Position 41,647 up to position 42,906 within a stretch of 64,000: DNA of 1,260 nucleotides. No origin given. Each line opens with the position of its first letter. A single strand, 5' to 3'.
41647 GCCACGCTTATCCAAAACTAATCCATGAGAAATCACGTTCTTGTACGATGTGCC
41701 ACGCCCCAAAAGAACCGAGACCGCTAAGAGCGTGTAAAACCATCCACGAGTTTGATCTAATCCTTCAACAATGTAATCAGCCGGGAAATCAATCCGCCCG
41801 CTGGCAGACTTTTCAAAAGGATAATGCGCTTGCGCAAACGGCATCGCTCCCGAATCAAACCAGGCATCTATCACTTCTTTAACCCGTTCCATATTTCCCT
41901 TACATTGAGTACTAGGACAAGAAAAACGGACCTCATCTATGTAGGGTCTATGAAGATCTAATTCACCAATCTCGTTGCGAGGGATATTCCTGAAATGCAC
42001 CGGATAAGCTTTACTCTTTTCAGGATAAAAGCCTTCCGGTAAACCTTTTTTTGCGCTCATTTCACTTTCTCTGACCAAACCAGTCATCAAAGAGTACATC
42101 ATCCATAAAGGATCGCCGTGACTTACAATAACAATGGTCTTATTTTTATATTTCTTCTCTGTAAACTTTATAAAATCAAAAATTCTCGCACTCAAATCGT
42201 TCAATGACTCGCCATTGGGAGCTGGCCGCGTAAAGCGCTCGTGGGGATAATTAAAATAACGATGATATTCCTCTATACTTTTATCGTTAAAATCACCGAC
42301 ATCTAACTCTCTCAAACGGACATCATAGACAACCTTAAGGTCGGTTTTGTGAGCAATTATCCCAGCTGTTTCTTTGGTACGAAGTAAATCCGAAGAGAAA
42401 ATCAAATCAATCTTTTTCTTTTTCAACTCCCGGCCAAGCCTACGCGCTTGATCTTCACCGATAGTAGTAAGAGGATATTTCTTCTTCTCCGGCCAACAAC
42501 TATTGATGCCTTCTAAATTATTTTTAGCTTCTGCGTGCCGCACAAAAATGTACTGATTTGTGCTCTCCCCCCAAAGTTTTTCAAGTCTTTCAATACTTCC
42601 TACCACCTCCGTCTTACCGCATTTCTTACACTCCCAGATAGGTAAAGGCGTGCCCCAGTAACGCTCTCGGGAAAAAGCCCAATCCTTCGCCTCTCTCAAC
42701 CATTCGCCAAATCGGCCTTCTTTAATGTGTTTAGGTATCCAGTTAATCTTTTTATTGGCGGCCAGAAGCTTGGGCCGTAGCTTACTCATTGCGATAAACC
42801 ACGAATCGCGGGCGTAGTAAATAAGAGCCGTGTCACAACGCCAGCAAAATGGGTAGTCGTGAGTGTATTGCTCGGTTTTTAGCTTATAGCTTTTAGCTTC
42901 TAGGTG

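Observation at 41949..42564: Histidine-phosphatase (PGAM-like) domain embedded inside isoleucyl-tRNA synthetase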

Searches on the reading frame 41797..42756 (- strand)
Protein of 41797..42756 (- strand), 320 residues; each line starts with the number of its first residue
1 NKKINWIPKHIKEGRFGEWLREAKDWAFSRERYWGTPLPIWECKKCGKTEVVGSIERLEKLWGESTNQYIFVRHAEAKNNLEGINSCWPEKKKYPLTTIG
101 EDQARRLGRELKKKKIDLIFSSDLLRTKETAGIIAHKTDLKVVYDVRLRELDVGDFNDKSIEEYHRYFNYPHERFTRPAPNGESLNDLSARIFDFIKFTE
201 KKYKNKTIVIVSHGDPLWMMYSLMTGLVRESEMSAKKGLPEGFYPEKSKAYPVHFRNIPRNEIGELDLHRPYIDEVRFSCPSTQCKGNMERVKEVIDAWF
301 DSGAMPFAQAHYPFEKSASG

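Call 36: search_protein_representatives(protein=window:41797-42756:-)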
Query: 320 residues. Proteins with E-value up to 0.001 (for the whole library): 17205; up to 1e-10: 3438; up to 1e-30: 329. The best 150 are listed.
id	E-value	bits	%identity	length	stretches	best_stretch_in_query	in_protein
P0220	5.6e-91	321.7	50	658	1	1-317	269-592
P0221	1.9e-90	320.0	51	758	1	1-314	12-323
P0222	2.7e-89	316.2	47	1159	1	1-318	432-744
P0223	2.5e-88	313.0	46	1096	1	1-318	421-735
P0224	9.0e-84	298.1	46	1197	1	1-316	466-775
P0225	3.2e-82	293.0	47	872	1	1-316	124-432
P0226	8.4e-82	291.6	45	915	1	1-313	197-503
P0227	1.1e-81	291.2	47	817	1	1-318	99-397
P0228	2.6e-81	289.9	45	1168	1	1-316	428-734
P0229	1.1e-80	288.0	49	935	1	1-317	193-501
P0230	1.1e-80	287.9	46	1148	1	1-316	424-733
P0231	6.2e-80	285.4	45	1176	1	1-316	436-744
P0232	1.4e-79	284.3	45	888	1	1-317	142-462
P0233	4.5e-79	282.6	46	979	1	1-318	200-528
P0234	7.2e-79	281.9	49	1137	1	1-309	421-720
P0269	5.2e-68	246.2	39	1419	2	1-317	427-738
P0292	7.9e-63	229.2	49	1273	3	1-60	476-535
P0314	6.0e-58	213.2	37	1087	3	1-232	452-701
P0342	2.2e-52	194.9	39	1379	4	1-66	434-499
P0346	2.3e-51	191.5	35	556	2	1-316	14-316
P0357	5.6e-49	183.7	41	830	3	1-63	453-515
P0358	6.5e-49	183.5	36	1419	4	1-50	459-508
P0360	1.0e-48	182.8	35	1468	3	1-234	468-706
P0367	8.9e-48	179.7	37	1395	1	1-312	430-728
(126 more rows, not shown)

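Call 64: search_protein_families(library=pfam, proteins=[P0269, P0342, P0358, P0360, P0292, P0367], max_evalue=0.0001)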
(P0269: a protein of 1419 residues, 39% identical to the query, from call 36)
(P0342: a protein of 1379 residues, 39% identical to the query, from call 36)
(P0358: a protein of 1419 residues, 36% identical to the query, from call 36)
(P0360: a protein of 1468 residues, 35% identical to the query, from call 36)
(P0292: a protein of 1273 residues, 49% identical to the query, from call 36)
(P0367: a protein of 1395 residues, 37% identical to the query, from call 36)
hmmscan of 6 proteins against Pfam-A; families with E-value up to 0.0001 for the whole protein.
P0269 (1419 aa): 5 families
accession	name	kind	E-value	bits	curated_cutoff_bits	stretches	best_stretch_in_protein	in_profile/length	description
PF00133.28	tRNA-synt_1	-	4.2e-143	477.5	22.7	2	18-485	2-265/414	tRNA synthetases class I (I, L, M and V)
PF00300.27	His_Phos_1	-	2.6e-82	275.6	21.7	2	871-1061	1-189/194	Histidine phosphatase superfamily (branch 1)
PF19302.4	DUF5915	-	1.1e-34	120.2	27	1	1229-1418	2-194/195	Domain of unknown function (DUF5915)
PF08264.19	Anticodon_1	-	8.8e-33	113.7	25.1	1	1065-1210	1-146/148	Anticodon-binding domain of tRNA ligase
PF09334.17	tRNA-synt_1g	-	7.8e-17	61.5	20.1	1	775-847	310-380/391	tRNA synthetases class I (M)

P0342 (1379 aa): 5 families
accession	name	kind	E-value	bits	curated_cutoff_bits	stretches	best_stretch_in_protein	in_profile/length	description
PF00133.28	tRNA-synt_1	-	1.9e-123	412.7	22.7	2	22-548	2-319/414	tRNA synthetases class I (I, L, M and V)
PF00300.27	His_Phos_1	-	3.3e-59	200.3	21.7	2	558-724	3-180/194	Histidine phosphatase superfamily (branch 1)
PF08264.19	Anticodon_1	-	3.9e-29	101.9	25.1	1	1034-1181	1-146/148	Anticodon-binding domain of tRNA ligase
PF19302.4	DUF5915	-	5e-27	95.2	27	1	1194-1377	2-194/195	Domain of unknown function (DUF5915)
PF09334.17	tRNA-synt_1g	-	5e-15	55.6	20.1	0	52-191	8-128/391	tRNA synthetases class I (M)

P0358 (1419 aa): 5 families
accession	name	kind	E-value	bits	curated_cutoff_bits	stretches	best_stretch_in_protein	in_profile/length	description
PF00133.28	tRNA-synt_1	-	8.4e-131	437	22.7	2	22-568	2-314/414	tRNA synthetases class I (I, L, M and V)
PF00300.27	His_Phos_1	-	3.1e-58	197.1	21.7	2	889-1035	1-156/194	Histidine phosphatase superfamily (branch 1)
PF08264.19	Anticodon_1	-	1.6e-27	96.6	25.1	1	1069-1214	1-146/148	Anticodon-binding domain of tRNA ligase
PF19302.4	DUF5915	-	2.6e-22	79.8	27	1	1232-1416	3-194/195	Domain of unknown function (DUF5915)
PF09334.17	tRNA-synt_1g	-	3.9e-15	56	20.1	1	52-191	8-128/391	tRNA synthetases class I (M)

P0360 (1468 aa): 5 families
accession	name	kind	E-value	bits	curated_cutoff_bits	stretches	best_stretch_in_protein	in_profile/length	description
PF00133.28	tRNA-synt_1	-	3e-124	415.4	22.7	2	24-529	2-266/414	tRNA synthetases class I (I, L, M and V)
PF00300.27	His_Phos_1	-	8.8e-81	270.6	21.7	2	755-938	2-182/194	Histidine phosphatase superfamily (branch 1)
PF19302.4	DUF5915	-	1.1e-23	84.2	27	1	1288-1467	2-194/195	Domain of unknown function (DUF5915)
PF08264.19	Anticodon_1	-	7.3e-22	78.3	25.1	1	1118-1265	1-144/148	Anticodon-binding domain of tRNA ligase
PF09334.17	tRNA-synt_1g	-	3e-12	46.4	20.1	0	67-119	8-60/391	tRNA synthetases class I (M)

P0292 (1273 aa): 5 families
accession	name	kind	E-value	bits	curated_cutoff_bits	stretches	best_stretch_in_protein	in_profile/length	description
PF00133.28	tRNA-synt_1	-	1.2e-127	426.6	22.7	1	48-688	2-408/414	tRNA synthetases class I (I, L, M and V)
PF08264.19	Anticodon_1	-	5.1e-37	127.5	25.1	1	918-1062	1-145/148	Anticodon-binding domain of tRNA ligase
PF19302.4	DUF5915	-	3.4e-36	125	27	1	1078-1269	2-195/195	Domain of unknown function (DUF5915)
PF00300.27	His_Phos_1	-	2.3e-35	122.5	21.7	1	733-899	1-170/194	Histidine phosphatase superfamily (branch 1)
PF09334.17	tRNA-synt_1g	-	1.4e-19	70.6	20.1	2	574-698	243-371/391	tRNA synthetases class I (M)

P0367 (1395 aa): 7 families
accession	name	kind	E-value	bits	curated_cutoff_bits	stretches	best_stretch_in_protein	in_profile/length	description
PF00133.28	tRNA-synt_1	-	1.3e-129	433.1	22.7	3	20-495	2-272/414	tRNA synthetases class I (I, L, M and V)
PF00300.27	His_Phos_1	-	1.8e-38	132.6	21.7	1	497-659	1-165/194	Histidine phosphatase superfamily (branch 1)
PF19302.4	DUF5915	-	4.4e-32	111.6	27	1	1214-1394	4-193/195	Domain of unknown function (DUF5915)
PF08264.19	Anticodon_1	-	5.8e-29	101.3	25.1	1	1045-1193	1-146/148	Anticodon-binding domain of tRNA ligase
PF09334.17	tRNA-synt_1g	-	1.5e-15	57.3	20.1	1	942-1007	311-374/391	tRNA synthetases class I (M)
PF13238.12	AAA_18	-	1.7e-06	28.9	29.4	1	747-863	2-119/128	AAA domain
PF13671.12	AAA_33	-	4.1e-05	24.4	27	0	746-869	2-134/143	AAA domain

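Call 74: list_cluster_members(proteins=[P0292, P0357, P0358, P0342, P0269, P0346, P0314, P0360, P0367, P0370])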
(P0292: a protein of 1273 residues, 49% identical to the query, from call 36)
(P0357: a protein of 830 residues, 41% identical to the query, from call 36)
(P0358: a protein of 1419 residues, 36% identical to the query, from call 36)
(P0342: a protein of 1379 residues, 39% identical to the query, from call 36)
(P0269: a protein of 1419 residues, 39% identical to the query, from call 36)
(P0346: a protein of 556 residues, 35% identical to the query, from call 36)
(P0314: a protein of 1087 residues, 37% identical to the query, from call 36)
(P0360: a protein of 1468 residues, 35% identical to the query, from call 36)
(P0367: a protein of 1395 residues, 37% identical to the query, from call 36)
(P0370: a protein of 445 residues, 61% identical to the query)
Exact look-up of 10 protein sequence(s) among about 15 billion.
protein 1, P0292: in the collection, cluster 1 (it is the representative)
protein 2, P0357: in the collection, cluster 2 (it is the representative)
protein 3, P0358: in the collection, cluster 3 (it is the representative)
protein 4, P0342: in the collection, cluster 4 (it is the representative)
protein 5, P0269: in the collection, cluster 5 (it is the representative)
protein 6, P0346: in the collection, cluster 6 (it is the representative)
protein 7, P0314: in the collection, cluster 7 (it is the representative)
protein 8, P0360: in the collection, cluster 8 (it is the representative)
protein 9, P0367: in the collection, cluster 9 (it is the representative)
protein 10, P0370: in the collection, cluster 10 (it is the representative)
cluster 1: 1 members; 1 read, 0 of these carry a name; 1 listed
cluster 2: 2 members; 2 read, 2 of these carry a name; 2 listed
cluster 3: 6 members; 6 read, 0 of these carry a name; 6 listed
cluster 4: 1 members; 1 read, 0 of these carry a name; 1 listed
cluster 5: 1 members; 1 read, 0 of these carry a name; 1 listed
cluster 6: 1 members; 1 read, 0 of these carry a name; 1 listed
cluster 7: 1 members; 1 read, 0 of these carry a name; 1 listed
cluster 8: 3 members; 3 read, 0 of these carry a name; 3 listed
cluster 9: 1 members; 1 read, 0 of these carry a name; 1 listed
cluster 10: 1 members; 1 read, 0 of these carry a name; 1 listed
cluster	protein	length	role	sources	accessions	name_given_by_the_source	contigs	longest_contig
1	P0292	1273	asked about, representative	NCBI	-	-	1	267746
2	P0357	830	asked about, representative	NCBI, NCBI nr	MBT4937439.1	isoleucine--tRNA ligase, partial [Candidatus Peregrinibacteria bacterium] | isoleucine--tRNA ligase [Candidatus Peregrinibacteria bacterium]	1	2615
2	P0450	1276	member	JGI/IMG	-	isoleucyl-tRNA synthetase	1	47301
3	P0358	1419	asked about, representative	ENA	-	-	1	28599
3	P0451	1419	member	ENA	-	-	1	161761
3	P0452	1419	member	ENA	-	-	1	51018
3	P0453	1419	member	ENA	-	-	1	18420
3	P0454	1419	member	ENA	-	-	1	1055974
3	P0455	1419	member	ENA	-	-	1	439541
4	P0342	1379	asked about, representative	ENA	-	-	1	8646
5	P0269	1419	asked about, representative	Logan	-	-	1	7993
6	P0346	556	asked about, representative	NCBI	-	-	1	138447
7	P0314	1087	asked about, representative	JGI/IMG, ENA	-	-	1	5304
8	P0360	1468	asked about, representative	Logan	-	-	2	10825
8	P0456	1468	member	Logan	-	-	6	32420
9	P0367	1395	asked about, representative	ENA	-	-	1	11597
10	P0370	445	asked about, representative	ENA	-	-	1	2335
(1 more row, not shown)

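Call 75: find_encoding_contigs(protein=P0292, flank=6000, max_places=1)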
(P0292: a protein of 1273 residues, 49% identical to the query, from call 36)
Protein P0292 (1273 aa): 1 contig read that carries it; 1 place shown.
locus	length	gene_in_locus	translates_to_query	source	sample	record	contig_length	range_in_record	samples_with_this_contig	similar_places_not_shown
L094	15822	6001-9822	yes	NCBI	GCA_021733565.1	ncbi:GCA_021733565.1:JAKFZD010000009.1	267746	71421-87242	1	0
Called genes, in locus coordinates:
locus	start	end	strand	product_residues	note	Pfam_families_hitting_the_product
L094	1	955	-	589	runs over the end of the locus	PF01411:tRNA-synt_2c, PF07973:tRNA_SAD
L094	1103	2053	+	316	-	-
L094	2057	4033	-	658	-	PF00270:DEAD (faint), PF04851:ResIII, PF17757:UvrB_inter, PF27431:UvrB_3rd, PF00271:Helicase_C, PF12344:UvrB, PF02151:UVR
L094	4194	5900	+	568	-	PF13451:zf_Tbcl (weak)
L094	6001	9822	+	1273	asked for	PF00133:tRNA-synt_1, PF09334:tRNA-synt_1g (weak), PF00300:His_Phos_1, PF08264:Anticodon_1, PF19302:DUF5915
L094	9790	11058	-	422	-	PF02308:MgtC, PF13194:DUF4010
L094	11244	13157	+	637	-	PF01541:GIY-YIG, PF27096:UvrC_M, PF22920:UvrC_RNaseH, PF08459:UvrC_RNaseH_dom, PF12826:HHH_2 (weak), PF14520:HHH_5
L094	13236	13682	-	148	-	PF12089:DUF3566 (weak)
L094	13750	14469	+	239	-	PF01479:S4, PF00849:PseudoU_synth_2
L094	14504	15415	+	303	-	PF00768:Peptidase_S11, PF13354:Beta-lactamase2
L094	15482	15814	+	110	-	-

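Call 76: find_encoding_contigs(protein=P0454, flank=6000, max_places=1)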
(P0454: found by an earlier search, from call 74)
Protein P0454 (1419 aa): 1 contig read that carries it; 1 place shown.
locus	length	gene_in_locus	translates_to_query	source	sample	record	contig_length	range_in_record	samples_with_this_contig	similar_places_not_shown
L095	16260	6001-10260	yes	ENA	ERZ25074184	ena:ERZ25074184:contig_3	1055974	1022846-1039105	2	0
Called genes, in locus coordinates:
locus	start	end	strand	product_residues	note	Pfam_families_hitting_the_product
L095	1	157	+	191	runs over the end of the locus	PF01458:SUFBD_core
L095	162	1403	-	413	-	PF00709:Adenylsucc_synt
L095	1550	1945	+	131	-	PF18910:DUF5665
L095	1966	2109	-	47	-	-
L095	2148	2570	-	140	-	-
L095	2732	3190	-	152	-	PF06695:Sm_multidrug_ex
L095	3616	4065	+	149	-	PF13083:KH_KhpA-B (weak), PF01424:R3H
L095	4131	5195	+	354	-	PF00793:DAHP_synth_1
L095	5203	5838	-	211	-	PF00156:Pribosyltran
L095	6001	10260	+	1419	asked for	PF00133:tRNA-synt_1, PF09334:tRNA-synt_1g (weak), PF00300:His_Phos_1, PF00133:tRNA-synt_1, PF00300:His_Phos_1, PF08264:Anticodon_1, PF19302:DUF5915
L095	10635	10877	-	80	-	-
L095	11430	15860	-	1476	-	PF00395:SLH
